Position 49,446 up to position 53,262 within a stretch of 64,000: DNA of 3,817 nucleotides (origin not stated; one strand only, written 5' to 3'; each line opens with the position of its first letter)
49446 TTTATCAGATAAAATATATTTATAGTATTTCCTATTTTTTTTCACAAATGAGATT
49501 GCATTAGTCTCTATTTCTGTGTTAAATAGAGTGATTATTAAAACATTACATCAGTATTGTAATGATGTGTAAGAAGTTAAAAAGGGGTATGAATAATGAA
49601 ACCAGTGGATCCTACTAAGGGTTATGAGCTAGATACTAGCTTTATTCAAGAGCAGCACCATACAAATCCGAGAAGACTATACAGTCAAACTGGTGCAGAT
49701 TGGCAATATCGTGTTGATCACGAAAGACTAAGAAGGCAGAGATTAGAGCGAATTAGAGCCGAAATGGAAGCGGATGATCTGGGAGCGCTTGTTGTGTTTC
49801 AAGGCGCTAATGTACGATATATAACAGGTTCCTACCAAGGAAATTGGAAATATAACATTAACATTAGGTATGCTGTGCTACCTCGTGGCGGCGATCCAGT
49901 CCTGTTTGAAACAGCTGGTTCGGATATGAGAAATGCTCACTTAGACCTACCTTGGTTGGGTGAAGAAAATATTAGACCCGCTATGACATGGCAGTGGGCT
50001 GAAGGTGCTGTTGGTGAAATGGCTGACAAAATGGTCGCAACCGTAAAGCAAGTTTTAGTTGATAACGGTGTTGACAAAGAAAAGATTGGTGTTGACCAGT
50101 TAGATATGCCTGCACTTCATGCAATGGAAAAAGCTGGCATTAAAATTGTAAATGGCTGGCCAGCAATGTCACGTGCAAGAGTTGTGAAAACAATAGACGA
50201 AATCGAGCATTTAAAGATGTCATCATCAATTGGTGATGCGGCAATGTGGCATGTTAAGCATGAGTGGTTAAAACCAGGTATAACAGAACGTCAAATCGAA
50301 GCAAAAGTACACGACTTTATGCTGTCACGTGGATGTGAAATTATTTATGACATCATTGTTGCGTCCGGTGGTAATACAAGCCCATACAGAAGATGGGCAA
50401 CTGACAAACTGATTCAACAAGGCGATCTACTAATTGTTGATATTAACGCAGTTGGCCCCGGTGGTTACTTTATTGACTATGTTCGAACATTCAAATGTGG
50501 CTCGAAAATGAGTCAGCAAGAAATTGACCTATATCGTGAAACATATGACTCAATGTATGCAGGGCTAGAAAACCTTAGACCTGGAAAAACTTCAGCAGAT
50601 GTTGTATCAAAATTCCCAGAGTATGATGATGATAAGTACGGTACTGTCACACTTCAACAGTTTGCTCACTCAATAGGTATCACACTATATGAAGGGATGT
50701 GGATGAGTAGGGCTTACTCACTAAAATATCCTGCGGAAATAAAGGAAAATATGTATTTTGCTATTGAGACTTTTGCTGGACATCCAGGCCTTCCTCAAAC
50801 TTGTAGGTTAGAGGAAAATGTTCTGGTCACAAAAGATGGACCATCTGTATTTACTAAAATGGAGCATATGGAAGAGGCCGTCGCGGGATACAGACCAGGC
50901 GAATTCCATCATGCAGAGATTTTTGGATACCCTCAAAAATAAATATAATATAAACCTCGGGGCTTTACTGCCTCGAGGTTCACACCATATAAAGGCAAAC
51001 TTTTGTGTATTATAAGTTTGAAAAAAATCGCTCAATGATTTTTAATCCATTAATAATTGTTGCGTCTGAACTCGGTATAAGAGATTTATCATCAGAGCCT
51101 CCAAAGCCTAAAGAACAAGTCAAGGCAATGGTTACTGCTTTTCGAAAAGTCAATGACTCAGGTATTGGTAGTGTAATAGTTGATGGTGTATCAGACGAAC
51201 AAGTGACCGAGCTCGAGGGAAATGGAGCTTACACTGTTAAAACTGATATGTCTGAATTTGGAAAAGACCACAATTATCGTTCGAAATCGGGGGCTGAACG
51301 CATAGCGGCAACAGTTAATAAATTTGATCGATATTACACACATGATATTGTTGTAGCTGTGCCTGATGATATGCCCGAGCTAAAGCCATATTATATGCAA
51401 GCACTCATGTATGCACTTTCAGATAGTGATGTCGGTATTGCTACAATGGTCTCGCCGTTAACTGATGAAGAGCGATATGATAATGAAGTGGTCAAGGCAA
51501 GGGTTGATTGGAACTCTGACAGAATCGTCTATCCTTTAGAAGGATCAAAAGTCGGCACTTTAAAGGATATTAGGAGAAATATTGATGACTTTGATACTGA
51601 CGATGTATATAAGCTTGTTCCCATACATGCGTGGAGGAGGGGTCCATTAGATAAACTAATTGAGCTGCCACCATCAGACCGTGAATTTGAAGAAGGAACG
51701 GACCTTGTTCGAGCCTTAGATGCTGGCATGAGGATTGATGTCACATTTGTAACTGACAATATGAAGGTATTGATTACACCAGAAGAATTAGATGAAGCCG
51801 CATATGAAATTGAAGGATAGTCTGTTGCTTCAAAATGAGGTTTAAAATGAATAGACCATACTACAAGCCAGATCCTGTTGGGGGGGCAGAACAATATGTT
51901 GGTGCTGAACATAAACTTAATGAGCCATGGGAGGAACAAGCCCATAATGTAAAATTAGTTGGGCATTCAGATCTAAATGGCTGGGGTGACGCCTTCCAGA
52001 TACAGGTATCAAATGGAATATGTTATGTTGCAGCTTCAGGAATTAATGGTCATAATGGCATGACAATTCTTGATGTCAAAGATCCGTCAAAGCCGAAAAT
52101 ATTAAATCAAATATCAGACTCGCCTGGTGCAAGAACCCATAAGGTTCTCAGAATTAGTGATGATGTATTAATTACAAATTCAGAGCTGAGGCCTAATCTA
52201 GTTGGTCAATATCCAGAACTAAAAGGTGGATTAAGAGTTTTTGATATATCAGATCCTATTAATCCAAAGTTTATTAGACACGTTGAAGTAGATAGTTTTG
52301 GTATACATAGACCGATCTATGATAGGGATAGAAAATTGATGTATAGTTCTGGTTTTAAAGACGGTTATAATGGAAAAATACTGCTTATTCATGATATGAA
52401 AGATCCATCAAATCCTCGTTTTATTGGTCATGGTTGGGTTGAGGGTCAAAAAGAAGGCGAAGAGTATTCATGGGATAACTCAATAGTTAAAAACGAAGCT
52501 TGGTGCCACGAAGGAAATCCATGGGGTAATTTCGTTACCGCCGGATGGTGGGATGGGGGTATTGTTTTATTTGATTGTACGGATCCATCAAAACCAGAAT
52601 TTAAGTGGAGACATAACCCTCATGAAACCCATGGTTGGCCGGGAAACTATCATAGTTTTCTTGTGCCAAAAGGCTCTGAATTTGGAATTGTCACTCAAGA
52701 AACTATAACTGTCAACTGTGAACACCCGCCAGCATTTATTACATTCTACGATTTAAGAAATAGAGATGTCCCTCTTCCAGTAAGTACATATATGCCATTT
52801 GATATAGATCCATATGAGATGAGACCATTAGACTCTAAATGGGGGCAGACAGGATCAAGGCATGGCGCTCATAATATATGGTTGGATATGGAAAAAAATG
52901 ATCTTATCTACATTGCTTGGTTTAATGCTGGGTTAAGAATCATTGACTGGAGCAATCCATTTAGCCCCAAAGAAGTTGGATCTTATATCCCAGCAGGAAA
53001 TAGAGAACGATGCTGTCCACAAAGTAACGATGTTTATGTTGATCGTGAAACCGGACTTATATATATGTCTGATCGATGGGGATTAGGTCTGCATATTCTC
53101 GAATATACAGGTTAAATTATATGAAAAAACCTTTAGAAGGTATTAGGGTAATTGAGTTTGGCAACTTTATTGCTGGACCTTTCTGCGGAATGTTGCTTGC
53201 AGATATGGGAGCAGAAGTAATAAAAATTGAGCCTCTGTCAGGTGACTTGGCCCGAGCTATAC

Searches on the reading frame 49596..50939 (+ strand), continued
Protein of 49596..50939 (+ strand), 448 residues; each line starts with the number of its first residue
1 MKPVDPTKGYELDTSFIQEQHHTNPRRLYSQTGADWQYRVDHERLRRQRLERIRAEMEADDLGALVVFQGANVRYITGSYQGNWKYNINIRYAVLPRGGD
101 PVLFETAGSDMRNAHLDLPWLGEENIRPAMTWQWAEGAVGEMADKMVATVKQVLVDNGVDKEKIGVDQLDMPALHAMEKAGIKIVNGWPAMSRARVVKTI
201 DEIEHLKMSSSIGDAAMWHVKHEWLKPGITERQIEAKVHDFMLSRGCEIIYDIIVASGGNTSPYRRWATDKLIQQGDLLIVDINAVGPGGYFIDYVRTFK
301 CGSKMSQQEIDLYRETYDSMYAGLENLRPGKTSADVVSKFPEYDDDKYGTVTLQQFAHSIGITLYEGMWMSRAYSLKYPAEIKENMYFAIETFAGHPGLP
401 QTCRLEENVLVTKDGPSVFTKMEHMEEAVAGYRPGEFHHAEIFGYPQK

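Call 46: find_encoding_contigs(protein=P0144, flank=6000, max_places=6)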
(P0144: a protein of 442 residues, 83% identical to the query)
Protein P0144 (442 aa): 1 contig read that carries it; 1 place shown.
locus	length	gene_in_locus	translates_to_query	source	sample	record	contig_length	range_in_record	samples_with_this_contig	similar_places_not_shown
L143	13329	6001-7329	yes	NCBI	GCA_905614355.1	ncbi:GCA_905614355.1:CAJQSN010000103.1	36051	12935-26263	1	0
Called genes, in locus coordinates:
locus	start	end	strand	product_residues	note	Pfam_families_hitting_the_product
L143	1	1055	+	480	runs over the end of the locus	PF10150:RNase_E_G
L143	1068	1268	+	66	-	PF03884:YacG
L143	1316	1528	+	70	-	-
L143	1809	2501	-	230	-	PF01144:CoA_trans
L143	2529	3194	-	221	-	PF01144:CoA_trans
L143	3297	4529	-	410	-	PF07690:MFS_1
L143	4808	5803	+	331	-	PF01408:GFO_IDH_MocA, PF02894:GFO_IDH_MocA_C, PF22725:GFO_IDH_MocA_C3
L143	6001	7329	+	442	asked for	PF01321:Creatinase_N (weak), PF00557:Peptidase_M24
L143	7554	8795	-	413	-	PF07690:MFS_1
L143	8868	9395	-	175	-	-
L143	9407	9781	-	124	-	-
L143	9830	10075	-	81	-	-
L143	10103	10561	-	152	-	PF02311:AraC_binding, PF00190:Cupin_1 (weak), PF07883:Cupin_2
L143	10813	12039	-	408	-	PF00682:HMGL-like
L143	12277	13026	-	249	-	PF00106:adh_short, PF08659:KR, PF23441:SDR, PF13561:adh_short_C2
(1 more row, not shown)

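Call 67: search_protein_families(library=pfam, proteins=[L071:30-743:+, L124:2878-3648:+, L078:3448-3933:+, L078:6372-7124:+, L117:2507-3340:+, L060:11671-12429:-, L060:6182-7420:-], max_evalue=0.0001)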
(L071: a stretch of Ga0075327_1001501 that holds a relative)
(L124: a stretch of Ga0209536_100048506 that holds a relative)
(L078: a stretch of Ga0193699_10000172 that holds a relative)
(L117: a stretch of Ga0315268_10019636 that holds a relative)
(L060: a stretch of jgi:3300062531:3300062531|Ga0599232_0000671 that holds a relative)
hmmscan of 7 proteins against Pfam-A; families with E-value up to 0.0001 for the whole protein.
L071:30-743:+ (238 aa): 2 families
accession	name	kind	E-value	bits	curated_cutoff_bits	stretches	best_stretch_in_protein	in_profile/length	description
PF22725.1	GFO_IDH_MocA_C3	-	2e-22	79.9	27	1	26-145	3-124/124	GFO/IDH/MocA C-terminal domain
PF02894.22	GFO_IDH_MocA_C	-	4.5e-19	69.6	22.9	1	28-226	1-218/218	Oxidoreductase family, C-terminal alpha/beta domain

L124:2878-3648:+ (257 aa): 4 families
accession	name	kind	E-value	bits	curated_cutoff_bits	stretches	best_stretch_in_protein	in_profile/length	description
PF00106.31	adh_short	-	1.2e-60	204.8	26.6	1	13-204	1-192/195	short chain dehydrogenase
PF13561.12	adh_short_C2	-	1.4e-60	205.3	27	1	19-255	1-236/236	Enoyl-(Acyl carrier protein) reductase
PF08659.16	KR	-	2.8e-11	44.1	22.6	1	16-172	4-160/180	KR domain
PF01370.27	Epimerase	-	4.9e-06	26.6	20.9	1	16-185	2-166/240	NAD dependent epimerase/dehydratase family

L078:3448-3933:+ (162 aa): 1 family
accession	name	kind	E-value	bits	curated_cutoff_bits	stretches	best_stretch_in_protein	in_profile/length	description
PF07683.19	CobW_C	-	8.3e-10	38.9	22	1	7-120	3-94/94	Cobalamin synthesis protein cobW C-terminal domain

L078:6372-7124:+ (251 aa): 4 families
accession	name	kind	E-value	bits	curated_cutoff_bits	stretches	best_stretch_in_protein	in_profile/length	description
PF00005.33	ABC_tran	-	7.1e-24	85.4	25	1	22-162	2-136/137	ABC transporter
PF13304.12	AAA_21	-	1.5e-08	35.5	27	1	33-51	1-19/304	AAA domain, putative AbiEii toxin, Type IV TA system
PF13191.12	AAA_16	-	8.6e-06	26.8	32.6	1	31-205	22-152/167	AAA ATPase domain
PF13401.12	AAA_22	-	5.9e-05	23.8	27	0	32-114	6-33/130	AAA domain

L117:2507-3340:+ (278 aa): 2 families
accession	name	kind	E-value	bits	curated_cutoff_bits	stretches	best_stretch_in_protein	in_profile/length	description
PF07729.17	FCD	-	4.1e-25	89.1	24.3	1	105-226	1-124/125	FCD domain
PF00392.27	GntR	-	1.4e-18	66.7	27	1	16-78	2-64/64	Bacterial regulatory proteins, gntR family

L060:11671-12429:- (253 aa): 1 family
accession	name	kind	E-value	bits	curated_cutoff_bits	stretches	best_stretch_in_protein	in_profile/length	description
PF01522.26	Polysacc_deac_1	-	6e-11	42.8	23.1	1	22-134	10-124/124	Polysaccharide deacetylase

L060:6182-7420:- (413 aa): 1 family
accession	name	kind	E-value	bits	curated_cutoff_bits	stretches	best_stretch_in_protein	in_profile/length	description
PF00682.25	HMGL-like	-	1.2e-64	218.7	29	1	39-297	2-260/260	HMGL-like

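Call 76: predict_structure(alignment_id=A4)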
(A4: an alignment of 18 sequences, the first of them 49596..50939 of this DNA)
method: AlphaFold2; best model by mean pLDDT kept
length: 448 residues; sequences in the alignment: 18
mean_pLDDT: 64.7   pTM: 0.66
mean pLDDT of the five models: 64.7, 57.2, 52.0, 51.8, 45.9
residues with pLDDT >= 90: 34; 70-90: 166; 50-70: 141; < 50: 107
segments of 3 or more residues with pLDDT < 50: 1-34, 81-88, 107-109, 134-137, 257-276, 350-362, 364-368, 424-436, 444-448
pLDDT, mean of each block of 10 residues (from residue 1): 33 35 34 49 78 92 86 69 45 88 68 64 79 54 84 90 81 80 86 74 73 75 71 73 73 50 33 44 65 62 61 69 81 80 58 37 48 68 76 54 66 77 49 47 46
secondary structure, 60 per line:
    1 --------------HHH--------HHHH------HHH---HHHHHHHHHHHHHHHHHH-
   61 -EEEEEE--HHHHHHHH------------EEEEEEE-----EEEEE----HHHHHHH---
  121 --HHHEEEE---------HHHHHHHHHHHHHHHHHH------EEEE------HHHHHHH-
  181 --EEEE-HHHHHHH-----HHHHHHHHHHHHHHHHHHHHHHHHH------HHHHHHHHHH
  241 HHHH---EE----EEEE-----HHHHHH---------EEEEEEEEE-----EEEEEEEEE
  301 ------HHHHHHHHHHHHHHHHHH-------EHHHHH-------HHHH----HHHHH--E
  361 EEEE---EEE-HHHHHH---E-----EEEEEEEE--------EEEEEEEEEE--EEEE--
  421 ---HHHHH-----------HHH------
elements in order: H26-29 H42-59 E62-67 H70-77 E90-96 E102-106 H111-117 E126-129 H139-156 E163-166 H173-179 E183-186 H188-194 H200-224 H231-244 E254-257 H263-268 E278-286 E292-300 H307-324 H333-337 H345-348 H353-357 E360-364 E368-370 H372-377 E387-394 E403-412 E415-418 H424-428

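Call 82: search_protein_families(library=padloc, proteins=[window:49596-50939:+], max_evalue=0.01)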
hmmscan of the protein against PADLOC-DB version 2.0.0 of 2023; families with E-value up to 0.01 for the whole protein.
window:49596-50939:+ (448 aa): 0 families

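Call 83: find_encoding_contigs(protein=P0140, flank=3000, max_places=6)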
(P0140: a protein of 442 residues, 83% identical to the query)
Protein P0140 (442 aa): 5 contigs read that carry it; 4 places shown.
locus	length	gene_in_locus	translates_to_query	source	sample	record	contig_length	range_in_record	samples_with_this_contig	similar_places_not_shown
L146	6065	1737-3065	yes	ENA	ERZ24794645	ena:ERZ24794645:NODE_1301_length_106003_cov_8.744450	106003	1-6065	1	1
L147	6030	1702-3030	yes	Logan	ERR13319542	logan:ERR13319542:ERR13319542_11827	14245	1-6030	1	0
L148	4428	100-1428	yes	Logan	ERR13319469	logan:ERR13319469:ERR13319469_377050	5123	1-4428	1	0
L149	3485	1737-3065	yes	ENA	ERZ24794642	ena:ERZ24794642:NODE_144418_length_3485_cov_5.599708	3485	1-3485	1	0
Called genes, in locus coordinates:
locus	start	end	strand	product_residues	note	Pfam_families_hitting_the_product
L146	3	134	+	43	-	?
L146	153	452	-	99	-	-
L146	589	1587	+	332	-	PF01408:GFO_IDH_MocA, PF02894:GFO_IDH_MocA_C, PF22725:GFO_IDH_MocA_C3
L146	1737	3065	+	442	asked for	PF01321:Creatinase_N (weak), PF00557:Peptidase_M24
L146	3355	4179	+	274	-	-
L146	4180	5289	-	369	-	PF10098:DUF2336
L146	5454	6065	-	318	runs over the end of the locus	-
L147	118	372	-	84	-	-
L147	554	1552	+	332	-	PF01408:GFO_IDH_MocA, PF02894:GFO_IDH_MocA_C, PF22725:GFO_IDH_MocA_C3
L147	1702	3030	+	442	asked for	PF01321:Creatinase_N (weak), PF00557:Peptidase_M24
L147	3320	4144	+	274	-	-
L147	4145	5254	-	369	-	PF10098:DUF2336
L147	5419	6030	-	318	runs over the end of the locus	-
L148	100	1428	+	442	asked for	PF01321:Creatinase_N (weak), PF00557:Peptidase_M24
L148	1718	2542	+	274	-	-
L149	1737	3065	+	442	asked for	PF01321:Creatinase_N (weak), PF00557:Peptidase_M24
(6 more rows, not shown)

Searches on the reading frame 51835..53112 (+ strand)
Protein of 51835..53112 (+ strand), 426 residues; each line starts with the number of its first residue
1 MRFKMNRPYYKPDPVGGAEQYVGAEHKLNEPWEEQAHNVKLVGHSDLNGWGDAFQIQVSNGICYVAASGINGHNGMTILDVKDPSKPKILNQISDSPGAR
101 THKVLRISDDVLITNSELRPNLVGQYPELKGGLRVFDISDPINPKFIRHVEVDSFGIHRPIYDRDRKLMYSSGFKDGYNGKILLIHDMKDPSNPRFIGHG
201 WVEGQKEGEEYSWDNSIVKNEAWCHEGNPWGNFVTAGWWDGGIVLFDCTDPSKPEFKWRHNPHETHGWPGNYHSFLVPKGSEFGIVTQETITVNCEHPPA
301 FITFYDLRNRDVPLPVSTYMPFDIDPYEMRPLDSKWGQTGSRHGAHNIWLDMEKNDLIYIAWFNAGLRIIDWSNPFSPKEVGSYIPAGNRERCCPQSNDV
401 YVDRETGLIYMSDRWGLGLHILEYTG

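Call 3: search_protein_families(library=pfam, proteins=[window:51835-53112:+], max_evalue=0.1)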
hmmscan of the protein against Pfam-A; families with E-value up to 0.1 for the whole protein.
window:51835-53112:+ (426 aa): 3 families
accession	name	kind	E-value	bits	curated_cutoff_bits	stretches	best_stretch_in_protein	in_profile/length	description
PF08309.17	LVIVD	-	1e-16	60.4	20.2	2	358-384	14-40/42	LVIVD repeat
PF20037.4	DUF6440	-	0.016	15.4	26.5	0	398-416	17-35/53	Family of unknown function (DUF6440)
PF05694.17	SBP56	-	0.068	12.4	34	0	129-153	324-348/453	56kDa selenium binding protein (SBP56)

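Call 4: search_protein_families(library=ncbifam, proteins=[window:51835-53112:+], max_evalue=0.1)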
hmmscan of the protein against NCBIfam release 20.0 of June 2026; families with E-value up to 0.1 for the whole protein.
window:51835-53112:+ (426 aa): 4 families
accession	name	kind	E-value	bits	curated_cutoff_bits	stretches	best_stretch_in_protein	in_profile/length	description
TIGR04312.1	choice_anch_B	subfamily_domain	2.2e-07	30.5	100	1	55-187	83-211/364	choice-of-anchor B family protein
NF052453.1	MthilOxMtoX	equivalog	4.9e-05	21.9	650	0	40-95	53-108/408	methanethiol oxidase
NF038117.1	choice_anch_I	subfamily_domain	0.02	13.8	300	0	130-155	402-427/458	choice-of-anchor I family protein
NF000927.0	PRK00092.1-1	equivalog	0.06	13.5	162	0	135-166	62-91/151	ribosome maturation factor RimP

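Call 82: search_protein_families(library=padloc, proteins=[window:51835-53112:+], max_evalue=0.01)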
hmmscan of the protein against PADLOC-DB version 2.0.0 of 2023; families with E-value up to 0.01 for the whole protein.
window:51835-53112:+ (426 aa): 0 families
